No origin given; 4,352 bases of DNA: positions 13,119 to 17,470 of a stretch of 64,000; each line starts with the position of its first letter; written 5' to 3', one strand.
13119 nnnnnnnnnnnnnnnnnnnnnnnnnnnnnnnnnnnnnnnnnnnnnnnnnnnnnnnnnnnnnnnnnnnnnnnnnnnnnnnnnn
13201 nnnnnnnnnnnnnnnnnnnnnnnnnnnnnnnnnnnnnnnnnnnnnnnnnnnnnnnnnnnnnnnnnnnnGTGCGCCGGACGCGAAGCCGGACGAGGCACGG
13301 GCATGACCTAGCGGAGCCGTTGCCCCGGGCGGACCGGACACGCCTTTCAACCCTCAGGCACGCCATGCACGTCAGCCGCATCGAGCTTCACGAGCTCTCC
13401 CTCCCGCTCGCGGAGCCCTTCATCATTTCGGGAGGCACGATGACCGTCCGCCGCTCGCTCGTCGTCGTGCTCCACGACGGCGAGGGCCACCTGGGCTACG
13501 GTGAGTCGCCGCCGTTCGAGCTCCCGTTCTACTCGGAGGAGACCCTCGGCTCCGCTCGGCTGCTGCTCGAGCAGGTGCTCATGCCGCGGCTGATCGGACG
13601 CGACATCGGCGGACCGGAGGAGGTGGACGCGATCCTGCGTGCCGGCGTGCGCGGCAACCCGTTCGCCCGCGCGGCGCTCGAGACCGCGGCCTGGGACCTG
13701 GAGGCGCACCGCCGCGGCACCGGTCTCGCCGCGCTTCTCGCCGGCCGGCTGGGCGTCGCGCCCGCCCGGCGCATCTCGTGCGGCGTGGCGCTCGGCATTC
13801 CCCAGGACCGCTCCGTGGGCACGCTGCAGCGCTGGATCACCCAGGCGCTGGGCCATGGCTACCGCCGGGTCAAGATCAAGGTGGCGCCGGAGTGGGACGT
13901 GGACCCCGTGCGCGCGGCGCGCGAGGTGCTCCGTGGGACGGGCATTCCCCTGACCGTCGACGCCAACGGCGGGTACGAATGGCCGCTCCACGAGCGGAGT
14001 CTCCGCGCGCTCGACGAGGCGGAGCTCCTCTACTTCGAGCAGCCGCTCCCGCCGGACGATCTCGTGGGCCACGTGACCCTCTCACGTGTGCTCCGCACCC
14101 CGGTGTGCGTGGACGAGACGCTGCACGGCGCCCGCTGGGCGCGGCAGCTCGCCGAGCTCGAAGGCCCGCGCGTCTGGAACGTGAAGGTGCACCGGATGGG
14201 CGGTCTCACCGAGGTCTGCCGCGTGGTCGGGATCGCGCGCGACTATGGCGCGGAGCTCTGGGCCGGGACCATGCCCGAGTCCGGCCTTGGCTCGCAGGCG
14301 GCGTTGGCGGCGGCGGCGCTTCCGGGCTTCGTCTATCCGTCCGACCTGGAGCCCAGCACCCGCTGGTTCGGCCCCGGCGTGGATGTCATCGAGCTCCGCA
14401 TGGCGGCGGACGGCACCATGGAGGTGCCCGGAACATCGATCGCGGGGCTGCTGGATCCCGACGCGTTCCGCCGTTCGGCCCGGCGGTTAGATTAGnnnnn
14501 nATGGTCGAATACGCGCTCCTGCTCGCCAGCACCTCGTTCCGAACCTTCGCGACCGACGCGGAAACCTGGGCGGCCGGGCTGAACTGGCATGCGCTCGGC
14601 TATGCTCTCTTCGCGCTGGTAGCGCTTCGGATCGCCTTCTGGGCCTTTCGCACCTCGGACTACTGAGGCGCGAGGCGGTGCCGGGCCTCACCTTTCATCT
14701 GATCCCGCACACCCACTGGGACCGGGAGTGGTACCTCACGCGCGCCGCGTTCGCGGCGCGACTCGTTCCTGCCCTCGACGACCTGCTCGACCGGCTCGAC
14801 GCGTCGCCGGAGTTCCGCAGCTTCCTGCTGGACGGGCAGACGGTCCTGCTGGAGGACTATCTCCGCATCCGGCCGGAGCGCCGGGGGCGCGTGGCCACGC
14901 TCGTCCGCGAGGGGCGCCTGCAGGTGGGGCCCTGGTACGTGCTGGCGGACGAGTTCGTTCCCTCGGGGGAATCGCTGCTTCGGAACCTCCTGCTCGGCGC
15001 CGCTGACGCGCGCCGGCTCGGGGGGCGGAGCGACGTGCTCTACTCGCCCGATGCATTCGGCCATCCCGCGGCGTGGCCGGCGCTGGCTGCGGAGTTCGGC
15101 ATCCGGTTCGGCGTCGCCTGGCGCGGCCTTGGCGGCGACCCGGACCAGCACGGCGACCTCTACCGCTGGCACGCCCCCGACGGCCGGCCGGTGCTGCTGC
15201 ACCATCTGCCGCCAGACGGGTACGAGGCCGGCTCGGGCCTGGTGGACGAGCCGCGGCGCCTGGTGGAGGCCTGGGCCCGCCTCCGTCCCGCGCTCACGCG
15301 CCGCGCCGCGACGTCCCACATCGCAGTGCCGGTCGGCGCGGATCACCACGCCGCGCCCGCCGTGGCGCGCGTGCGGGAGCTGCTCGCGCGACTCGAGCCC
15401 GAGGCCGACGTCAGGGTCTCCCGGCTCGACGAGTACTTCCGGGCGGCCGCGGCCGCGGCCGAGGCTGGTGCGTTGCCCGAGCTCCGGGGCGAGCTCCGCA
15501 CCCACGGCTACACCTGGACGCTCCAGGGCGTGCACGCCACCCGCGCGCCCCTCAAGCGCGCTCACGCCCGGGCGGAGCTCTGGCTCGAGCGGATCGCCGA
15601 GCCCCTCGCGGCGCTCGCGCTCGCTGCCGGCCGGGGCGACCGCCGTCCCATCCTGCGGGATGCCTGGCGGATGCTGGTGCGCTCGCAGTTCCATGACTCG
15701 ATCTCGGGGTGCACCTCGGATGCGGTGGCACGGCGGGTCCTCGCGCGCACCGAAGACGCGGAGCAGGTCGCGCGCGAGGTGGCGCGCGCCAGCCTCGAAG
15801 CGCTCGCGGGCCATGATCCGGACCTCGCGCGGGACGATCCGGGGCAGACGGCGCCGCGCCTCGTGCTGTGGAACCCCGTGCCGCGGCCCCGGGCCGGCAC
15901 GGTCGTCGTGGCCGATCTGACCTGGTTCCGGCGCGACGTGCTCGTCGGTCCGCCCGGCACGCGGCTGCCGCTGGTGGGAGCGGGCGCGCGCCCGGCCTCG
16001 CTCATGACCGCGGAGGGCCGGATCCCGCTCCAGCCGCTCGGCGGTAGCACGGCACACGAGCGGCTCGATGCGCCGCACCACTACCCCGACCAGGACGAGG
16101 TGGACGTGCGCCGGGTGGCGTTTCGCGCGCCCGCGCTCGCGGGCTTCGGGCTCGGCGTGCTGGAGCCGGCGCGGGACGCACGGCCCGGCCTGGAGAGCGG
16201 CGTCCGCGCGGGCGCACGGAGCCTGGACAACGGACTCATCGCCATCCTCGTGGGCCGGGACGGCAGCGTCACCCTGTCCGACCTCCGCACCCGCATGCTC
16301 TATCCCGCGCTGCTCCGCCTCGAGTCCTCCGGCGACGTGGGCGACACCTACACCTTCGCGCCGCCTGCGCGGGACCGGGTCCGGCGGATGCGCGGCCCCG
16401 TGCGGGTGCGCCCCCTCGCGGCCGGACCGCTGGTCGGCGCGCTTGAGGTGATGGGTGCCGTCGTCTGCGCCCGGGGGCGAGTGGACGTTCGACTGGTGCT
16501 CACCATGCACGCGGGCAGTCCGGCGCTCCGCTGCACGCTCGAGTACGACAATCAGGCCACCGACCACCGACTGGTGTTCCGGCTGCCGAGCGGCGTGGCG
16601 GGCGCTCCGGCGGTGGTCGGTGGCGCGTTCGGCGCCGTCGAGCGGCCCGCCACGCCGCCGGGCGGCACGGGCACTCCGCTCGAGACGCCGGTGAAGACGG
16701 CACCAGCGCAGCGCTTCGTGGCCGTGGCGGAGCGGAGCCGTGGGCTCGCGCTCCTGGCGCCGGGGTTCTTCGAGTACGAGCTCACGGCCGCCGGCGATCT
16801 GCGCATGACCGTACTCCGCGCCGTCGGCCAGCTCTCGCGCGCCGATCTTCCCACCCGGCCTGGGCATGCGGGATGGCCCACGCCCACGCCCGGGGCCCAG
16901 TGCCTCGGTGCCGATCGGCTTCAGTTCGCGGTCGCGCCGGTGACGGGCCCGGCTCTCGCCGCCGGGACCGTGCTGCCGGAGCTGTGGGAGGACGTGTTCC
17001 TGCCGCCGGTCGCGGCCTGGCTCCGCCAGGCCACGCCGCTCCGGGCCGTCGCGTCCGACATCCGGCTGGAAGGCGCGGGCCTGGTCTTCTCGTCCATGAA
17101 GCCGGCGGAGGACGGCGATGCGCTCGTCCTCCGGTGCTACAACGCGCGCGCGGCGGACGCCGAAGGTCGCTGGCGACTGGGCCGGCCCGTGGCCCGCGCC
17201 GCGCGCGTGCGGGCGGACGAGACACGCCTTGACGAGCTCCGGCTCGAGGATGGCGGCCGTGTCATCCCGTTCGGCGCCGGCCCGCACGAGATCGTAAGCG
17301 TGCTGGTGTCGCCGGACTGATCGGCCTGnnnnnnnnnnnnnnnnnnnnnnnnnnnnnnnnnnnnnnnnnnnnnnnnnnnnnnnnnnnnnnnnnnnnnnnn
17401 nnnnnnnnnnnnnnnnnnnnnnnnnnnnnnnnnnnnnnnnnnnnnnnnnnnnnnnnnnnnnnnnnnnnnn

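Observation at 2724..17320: Thirteen-gene, tightly coupled operon combining an Opp-type binding protein with sugar-type and amino-acid-type enzymes; I cannot assign it to any named pathway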

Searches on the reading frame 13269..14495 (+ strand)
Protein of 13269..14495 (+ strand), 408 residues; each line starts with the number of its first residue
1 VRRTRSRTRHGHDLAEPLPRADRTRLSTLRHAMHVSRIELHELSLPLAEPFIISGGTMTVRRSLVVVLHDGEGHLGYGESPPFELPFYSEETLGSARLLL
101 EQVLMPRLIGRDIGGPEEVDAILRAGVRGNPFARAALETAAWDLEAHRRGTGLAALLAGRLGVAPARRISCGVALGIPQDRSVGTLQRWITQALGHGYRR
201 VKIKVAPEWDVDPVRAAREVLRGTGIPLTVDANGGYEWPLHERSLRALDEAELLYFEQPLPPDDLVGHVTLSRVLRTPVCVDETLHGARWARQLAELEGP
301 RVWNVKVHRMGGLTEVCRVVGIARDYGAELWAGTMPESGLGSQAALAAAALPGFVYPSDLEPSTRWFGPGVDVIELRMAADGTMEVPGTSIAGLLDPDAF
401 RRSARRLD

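Call 7: search_protein_families(library=pfam, proteins=[window:13269-14495:+], max_evalue=0.01)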
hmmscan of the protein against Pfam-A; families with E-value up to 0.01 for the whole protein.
window:13269-14495:+ (408 aa): 3 families
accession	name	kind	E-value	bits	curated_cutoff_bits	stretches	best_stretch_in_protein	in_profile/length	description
PF13378.12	MR_MLE_C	-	6.1e-36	124.6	29.4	1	192-387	8-206/219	Enolase C-terminal domain-like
PF02746.21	MR_MLE_N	-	2.4e-09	37.8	22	1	46-157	12-116/117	Mandelate racemase / muconate lactonizing enzyme, N-terminal domain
PF21508.2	MenC_N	-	0.0011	19.5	27.3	1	37-103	3-66/94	MenC, N-terminal domain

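Call 9: search_protein_families(library=ncbifam, proteins=[window:13269-14495:+], max_evalue=0.01)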
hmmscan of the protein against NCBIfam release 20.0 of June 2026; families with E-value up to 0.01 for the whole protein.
window:13269-14495:+ (408 aa): 17 families
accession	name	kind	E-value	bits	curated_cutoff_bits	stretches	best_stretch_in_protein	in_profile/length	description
TIGR01928.1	menC_lowGC_arch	equivalog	3e-60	204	200.65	1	42-368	2-316/325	o-succinylbenzoate synthase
TIGR02534.1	mucon_cyclo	subfamily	3e-35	121.9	334.95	1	37-356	3-319/368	muconate/chloromuconate family cycloisomerase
NF042940.1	racemase_DgcA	equivalog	4.3e-28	98.5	400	1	40-351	3-287/323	N-acetyl-D-Glu racemase DgcA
NF047820.1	TalGalacDh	equivalog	2.5e-23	82.6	500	1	132-330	106-301/371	L-talarate/galactarate dehydratase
NF043002.1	HProlDhtase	equivalog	6.5e-20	71.3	500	1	33-318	1-277/366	cis-3-hydroxy-L-proline dehydratase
NF011708.0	PRK15129.1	equivalog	4.9e-17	61.9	343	1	38-350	4-291/321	L-Ala-D/L-Glu epimerase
TIGR01927.1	menC_gam_Gplu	equivalog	1.3e-15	57.5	130.55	1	44-346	4-276/307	o-succinylbenzoate synthase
NF002739.0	PRK02714.1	equivalog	4e-14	52.8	259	2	194-289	130-230/320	o-succinylbenzoate synthase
NF041118.1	A_G_epim_Thtga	equivalog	8.5e-14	51.4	500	1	34-356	2-314/341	L-Ala-D/L-Glu epimerase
NF040866.1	AraD_Arch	equivalog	3.7e-11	42.6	650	1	65-330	36-298/372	arabinonate dehydratase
NF002782.0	PRK02901.1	equivalog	4.4e-11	42.3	288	1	196-387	101-291/328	o-succinylbenzoate synthase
NF010624.0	PRK14017.1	equivalog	2.3e-07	30.2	311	1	104-330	48-282/382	galactonate dehydratase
NF040790.2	glucon_galact_dh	equivalog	8.6e-06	24.8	750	1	212-330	179-296/390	bifunctional D-gluconate/D-galactonate dehydratase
NF043051.1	ManoateDhtManD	equivalog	0.00035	19.5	550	0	99-204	46-149/403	D-mannonate dehydratase ManD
NF011654.0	PRK15072.1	subfamily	0.00097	18.1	430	0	99-161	46-113/404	D-galactonate dehydratase family protein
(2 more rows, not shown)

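Call 15: search_solved_structures(query=window:13269-14495:+, max_evalue=1e-10)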
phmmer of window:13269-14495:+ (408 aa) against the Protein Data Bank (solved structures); distinct sequences matched with E-value up to 1e-10: 63 (the best 60 are shown).
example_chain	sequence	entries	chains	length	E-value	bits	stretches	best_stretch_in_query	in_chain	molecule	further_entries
3mwc_A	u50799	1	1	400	2.1e-83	283.7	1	30-389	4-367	Mandelate racemase/muconate lactonizing protein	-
2zc8_A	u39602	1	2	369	4.1e-66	226.8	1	34-388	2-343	N-acylamino acid racemase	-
2fkp_A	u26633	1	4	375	2.3e-60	207.9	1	37-392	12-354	N-acylamino acid racemase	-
2ggg_A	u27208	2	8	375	2.6e-60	207.7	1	37-392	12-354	N-acylamino acid racemase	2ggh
1r0m_A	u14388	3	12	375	4.3e-60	206.9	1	37-392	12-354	N-acylamino acid racemase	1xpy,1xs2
2ggi_A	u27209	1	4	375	1.8e-59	204.9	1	37-392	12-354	N-acylamino acid racemase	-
2ggj_A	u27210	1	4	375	6.8e-59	203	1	37-392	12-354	N-acylamino acid racemase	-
1wue_A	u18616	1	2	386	3.6e-57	197.3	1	33-388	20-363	mandelate racemase/muconate lactonizing enzyme family protein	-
1wuf_A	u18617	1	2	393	2.9e-51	177.9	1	33-390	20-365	hypothetical protein lin2664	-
3qld_A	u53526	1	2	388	3.4e-51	177.6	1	38-403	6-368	Mandelate racemase/muconate lactonizing protein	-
5fjp_A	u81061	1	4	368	6e-51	176.8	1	33-388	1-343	O-SUCCINYLBENZOATE SYNTHASE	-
4a6g_A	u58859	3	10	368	6.7e-51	176.7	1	33-388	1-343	N-ACYLAMINO ACID RACEMASE | N-succinylamino acid racemase | O-SUCCINYLBENZOATE SYNTHASE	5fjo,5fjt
5fjr_A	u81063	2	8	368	1.1e-50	175.9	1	33-388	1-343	O-SUCCINYLBENZOATE SYNTHASE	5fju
1sja_A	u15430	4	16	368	1.5e-50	175.5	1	33-388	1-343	N-acylamino acid racemase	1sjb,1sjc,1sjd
7s8w_A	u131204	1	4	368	4.7e-50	173.9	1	33-388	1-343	N-succinylamino acid racemase/O-succinylbenzoate synthase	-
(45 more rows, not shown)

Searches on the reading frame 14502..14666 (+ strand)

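Call 7: search_protein_families(library=pfam, proteins=[window:14502-14666:+], max_evalue=0.01)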
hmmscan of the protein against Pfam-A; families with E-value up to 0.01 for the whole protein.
window:14502-14666:+ (54 aa): 1 family
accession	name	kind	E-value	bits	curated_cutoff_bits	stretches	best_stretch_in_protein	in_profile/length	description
PF01292.26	Ni_hydr_CYTB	-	0.0057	16.9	30.1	1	6-47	19-62/179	Prokaryotic cytochrome b561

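Call 9: search_protein_families(library=ncbifam, proteins=[window:14502-14666:+], max_evalue=0.01)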
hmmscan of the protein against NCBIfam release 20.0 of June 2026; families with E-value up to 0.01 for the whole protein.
window:14502-14666:+ (54 aa): 0 families

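Call 70: search_protein_families(library=pfam, proteins=[window:14502-14666:+], max_evalue=5)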
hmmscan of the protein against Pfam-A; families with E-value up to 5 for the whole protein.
window:14502-14666:+ (54 aa): 1 family
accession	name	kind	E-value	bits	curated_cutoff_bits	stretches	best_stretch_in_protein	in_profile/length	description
PF01292.26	Ni_hydr_CYTB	-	0.0057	16.9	30.1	1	6-47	19-62/179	Prokaryotic cytochrome b561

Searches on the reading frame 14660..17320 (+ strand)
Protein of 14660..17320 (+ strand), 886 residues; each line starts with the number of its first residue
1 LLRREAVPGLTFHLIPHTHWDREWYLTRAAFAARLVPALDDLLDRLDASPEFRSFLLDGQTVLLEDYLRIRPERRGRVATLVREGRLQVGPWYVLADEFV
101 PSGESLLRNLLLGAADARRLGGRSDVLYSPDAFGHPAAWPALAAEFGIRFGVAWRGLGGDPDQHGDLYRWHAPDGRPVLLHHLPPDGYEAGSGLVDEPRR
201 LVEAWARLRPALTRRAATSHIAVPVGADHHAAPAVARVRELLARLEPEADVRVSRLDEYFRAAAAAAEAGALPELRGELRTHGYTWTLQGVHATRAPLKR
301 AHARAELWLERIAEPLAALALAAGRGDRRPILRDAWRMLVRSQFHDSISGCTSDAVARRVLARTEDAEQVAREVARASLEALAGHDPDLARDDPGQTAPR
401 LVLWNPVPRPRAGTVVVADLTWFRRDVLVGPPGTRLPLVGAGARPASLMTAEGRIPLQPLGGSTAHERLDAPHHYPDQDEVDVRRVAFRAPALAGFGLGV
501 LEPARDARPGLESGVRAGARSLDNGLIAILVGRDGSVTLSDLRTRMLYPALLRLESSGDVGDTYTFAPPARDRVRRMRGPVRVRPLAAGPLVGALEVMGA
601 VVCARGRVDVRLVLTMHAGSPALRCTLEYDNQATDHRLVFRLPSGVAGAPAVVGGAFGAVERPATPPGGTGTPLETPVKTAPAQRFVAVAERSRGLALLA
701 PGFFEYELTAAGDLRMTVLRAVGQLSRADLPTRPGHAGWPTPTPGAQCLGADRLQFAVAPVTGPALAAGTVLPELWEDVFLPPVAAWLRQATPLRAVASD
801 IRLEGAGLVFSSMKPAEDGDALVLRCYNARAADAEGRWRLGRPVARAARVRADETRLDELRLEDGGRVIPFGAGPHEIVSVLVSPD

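Call 7: search_protein_families(library=pfam, proteins=[window:14660-17320:+], max_evalue=0.01)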
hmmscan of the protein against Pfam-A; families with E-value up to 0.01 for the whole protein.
window:14660-17320:+ (886 aa): 4 families
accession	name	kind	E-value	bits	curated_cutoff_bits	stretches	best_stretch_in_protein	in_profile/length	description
PF01074.27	Glyco_hydro_38N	-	6.3e-33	114.8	25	1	12-265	2-257/270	Glycosyl hydrolases family 38 N-terminal domain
PF09261.16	Alpha-mann_mid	-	6.3e-11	42.7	31.1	1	289-382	4-96/96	Alpha mannosidase middle domain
PF17677.7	Glyco_hydro38C2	-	1e-07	32.4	22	1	808-880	2-71/72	Glycosyl hydrolases family 38 C-terminal beta sandwich domain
PF07748.19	Glyco_hydro_38C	-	1e-05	26.3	25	1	523-722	2-200/206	Glycosyl hydrolases family 38 C-terminal domain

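Call 9: search_protein_families(library=ncbifam, proteins=[window:14660-17320:+], max_evalue=0.01)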
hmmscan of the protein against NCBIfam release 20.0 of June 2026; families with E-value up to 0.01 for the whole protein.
window:14660-17320:+ (886 aa): 1 family
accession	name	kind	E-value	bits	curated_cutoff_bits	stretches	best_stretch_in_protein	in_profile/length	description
NF007331.0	PRK09819.1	equivalog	2.2e-112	376.6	1138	3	12-415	6-399/885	mannosylglycerate hydrolase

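Call 36: search_solved_structures(query=window:14678-17320:+, max_evalue=1e-10)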
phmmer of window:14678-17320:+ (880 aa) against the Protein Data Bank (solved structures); distinct sequences matched with E-value up to 1e-10: 6.
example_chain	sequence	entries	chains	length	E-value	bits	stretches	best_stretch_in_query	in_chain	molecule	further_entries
2wyh_A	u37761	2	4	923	1.6e-77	264.8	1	6-757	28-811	ALPHA-MANNOSIDASE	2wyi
3lvt_A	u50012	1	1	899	2.8e-71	244.2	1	6-371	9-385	Glycosyl hydrolase, family 38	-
5kbp_A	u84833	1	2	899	2.8e-71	244.1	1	6-371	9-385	Glycosyl hydrolase, family 38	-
7uft_A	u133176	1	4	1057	2.2e-17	65.8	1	4-388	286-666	Alpha-mannosidase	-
6lz1_A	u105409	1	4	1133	2.5e-13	52.4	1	8-351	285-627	Ams1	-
7dd9_A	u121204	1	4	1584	5.9e-13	51.2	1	8-351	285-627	Alpha-mannosidase,ZZ-type zinc finger-containing protein P35G2.11c,Maltose/maltodextrin-bi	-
